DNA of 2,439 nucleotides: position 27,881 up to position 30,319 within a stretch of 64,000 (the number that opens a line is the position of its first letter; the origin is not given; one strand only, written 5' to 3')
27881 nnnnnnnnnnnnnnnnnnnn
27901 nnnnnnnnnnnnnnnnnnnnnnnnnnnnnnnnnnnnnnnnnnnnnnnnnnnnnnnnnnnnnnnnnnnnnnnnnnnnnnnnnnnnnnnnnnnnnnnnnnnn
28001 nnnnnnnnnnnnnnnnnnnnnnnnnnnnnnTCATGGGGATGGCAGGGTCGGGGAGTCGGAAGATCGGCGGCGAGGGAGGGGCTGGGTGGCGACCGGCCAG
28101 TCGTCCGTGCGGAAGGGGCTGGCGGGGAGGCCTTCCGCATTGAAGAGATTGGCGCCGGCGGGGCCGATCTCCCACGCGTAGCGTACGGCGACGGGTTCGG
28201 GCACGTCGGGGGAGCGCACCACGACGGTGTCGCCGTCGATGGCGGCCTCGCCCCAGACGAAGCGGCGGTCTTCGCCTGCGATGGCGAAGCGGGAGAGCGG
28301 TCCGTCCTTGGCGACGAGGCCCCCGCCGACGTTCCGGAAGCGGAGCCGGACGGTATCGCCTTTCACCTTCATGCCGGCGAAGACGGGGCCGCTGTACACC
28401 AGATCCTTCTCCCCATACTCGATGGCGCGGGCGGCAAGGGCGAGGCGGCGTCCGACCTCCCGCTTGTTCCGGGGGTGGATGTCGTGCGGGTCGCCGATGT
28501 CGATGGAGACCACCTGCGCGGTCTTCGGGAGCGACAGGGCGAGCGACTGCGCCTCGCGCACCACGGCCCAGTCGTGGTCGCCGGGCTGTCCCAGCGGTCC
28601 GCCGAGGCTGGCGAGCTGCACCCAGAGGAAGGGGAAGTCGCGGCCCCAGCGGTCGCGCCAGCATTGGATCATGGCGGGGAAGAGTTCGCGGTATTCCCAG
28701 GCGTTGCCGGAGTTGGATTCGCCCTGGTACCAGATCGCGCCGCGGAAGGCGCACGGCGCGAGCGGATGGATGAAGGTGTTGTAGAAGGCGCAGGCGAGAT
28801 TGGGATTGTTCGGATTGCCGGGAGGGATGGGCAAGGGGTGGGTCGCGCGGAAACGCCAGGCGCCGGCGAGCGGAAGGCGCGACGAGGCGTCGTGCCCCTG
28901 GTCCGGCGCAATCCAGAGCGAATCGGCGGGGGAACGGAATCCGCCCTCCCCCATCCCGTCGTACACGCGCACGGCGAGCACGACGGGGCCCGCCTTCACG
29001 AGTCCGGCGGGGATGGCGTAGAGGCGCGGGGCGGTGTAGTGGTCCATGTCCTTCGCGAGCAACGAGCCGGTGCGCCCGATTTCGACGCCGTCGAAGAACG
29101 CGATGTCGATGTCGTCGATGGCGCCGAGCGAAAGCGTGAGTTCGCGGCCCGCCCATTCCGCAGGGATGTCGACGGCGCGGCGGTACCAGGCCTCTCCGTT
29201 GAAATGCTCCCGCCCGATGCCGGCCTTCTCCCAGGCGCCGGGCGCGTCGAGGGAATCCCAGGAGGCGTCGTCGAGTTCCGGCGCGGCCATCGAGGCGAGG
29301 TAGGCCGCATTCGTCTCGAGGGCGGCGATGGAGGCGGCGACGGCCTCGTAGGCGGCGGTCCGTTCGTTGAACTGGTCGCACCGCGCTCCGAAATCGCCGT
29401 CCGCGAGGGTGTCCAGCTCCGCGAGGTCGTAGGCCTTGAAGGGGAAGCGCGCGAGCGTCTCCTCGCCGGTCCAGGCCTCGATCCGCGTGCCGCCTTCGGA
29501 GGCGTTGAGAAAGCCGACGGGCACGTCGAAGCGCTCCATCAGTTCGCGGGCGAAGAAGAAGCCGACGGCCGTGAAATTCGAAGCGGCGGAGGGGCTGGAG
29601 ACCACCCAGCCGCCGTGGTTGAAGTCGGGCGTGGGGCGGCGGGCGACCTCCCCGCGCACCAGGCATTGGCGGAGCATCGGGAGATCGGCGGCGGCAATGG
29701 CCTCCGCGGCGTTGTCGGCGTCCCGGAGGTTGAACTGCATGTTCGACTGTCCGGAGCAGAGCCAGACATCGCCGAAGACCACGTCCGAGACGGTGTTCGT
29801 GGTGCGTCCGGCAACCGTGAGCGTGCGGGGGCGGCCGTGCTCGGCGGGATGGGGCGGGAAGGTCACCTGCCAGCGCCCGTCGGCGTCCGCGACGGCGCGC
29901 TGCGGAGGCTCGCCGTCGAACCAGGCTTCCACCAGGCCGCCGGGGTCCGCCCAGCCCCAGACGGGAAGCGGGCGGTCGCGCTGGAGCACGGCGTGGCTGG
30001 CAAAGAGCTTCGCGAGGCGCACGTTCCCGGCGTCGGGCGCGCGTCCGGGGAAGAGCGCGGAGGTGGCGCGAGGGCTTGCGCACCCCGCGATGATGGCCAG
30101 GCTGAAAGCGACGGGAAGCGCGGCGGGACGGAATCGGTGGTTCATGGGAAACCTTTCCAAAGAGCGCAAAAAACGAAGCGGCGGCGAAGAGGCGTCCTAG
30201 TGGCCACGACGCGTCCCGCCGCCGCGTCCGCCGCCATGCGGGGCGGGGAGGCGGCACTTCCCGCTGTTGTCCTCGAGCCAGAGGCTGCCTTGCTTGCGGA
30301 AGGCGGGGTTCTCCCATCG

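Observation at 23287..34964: Flp pilins and Tad pseudopilins embedded in a glycan-degrading gene string, with no assembly machinery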

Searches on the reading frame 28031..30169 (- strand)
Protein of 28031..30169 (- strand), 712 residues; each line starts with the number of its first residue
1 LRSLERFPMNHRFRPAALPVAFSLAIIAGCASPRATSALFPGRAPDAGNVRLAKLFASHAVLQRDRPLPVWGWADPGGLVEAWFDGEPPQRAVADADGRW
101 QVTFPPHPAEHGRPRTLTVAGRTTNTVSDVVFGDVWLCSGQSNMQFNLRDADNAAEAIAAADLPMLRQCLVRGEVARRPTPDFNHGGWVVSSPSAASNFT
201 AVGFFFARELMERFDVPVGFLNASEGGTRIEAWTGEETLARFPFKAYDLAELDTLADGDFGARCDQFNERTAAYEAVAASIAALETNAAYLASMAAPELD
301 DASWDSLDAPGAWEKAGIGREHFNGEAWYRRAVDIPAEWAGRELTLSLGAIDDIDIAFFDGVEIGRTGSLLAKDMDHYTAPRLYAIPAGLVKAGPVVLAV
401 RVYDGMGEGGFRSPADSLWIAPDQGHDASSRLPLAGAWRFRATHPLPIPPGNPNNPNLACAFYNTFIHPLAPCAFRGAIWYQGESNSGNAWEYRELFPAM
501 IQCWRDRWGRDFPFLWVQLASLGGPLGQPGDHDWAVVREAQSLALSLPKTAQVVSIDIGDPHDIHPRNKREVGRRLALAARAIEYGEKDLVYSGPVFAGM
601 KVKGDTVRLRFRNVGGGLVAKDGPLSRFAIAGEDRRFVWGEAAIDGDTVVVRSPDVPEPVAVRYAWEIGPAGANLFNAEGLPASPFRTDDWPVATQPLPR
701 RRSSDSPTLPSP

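Call 5: search_protein_families(library=pfam, proteins=[window:28031-30169:-], max_evalue=0.01)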
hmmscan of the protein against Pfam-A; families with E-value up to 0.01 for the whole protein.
window:28031-30169:- (712 aa): 1 family
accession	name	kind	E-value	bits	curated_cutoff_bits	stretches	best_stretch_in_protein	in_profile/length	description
PF03629.24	SASA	-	2.5e-15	57.1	24.8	2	475-579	120-223/226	Carbohydrate esterase, sialic acid-specific acetylesterase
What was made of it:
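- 28031..30145 (-): SASA-family carbohydrate esterase, 704 aa, with a lipoprotein signal peptide (...LAIIAG|C). First gene of a separate three-gene unit. PF03629 at 57 bits (call 5).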

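Call 37: search_protein_families(library=ncbifam, proteins=[window:28031-30169:-], max_evalue=1)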
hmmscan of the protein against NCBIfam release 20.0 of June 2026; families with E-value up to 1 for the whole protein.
window:28031-30169:- (712 aa): 7 families
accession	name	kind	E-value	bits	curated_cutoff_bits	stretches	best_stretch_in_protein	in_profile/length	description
NF049890.1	Bet1-4galacdseBT4151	equivalog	4.9e-05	21.4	1500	1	321-374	103-156/952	exo-beta-1,4-galactosidase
NF041463.1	GalB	equivalog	0.00049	18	900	1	293-365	89-174/869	beta-galactosidase GalB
NF007538.0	PRK10150.1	equivalog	0.0074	14.6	544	1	322-365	62-105/607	beta-glucuronidase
NF033510.3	Ca_tandemer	repeat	0.0075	16.6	50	1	64-112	29-80/96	Ca2+-stabilized repeat-containing adhesin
NF045579.1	rhamnoside_JR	domain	0.04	14.1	50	1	318-365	33-82/123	glycosylhydrolase-like jelly roll fold domain-containing protein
NF041462.1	GalA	equivalog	0.081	11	900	1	292-368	34-125/763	beta-galactosidase GalA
NF041100.1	betagal_LacZ_Ttogales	equivalog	0.27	8.8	2000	0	322-365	105-148/1090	beta-galactosidase LacZ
